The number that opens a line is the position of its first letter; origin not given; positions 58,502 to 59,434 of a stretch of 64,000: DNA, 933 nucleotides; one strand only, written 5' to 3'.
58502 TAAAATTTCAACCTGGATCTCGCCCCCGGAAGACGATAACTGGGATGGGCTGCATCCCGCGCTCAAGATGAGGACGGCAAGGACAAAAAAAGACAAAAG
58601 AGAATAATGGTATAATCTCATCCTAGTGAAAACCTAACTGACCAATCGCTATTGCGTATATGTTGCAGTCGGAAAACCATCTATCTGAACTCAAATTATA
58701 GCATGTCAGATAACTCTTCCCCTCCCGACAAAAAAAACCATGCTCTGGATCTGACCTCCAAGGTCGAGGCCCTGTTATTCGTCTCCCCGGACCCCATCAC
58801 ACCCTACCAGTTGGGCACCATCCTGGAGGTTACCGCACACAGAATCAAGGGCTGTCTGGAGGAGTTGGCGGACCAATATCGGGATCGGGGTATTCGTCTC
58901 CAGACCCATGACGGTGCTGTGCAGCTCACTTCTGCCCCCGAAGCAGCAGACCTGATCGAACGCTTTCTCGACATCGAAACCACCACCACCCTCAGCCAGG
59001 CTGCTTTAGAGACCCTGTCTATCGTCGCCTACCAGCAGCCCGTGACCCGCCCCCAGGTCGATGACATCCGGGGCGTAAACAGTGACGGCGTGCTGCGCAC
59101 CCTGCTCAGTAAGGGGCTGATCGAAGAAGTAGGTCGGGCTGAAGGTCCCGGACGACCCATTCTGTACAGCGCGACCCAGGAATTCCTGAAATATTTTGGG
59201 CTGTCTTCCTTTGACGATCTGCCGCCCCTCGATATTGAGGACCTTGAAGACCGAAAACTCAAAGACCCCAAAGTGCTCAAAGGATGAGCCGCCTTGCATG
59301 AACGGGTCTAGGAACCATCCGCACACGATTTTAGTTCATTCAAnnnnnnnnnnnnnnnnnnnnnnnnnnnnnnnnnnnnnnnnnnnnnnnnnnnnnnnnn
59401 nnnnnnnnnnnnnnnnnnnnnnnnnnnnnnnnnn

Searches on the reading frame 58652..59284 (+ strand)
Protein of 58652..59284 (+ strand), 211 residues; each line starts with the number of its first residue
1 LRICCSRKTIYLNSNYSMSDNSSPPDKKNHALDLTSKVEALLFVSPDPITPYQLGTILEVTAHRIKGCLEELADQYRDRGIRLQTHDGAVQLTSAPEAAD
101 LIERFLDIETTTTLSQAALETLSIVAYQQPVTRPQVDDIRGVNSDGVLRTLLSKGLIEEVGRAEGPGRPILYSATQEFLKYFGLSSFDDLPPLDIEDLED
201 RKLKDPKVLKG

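Call 38: search_protein_families(library=pfam, proteins=[window:58652-59284:+], max_evalue=0.00001)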
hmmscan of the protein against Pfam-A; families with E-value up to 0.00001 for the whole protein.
window:58652-59284:+ (211 aa): 1 family
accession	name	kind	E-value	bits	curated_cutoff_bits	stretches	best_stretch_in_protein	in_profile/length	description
PF04079.22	SMC_ScpB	-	2.5e-54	183.6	27.4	1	37-193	2-160/160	Segregation and condensation complex subunit ScpB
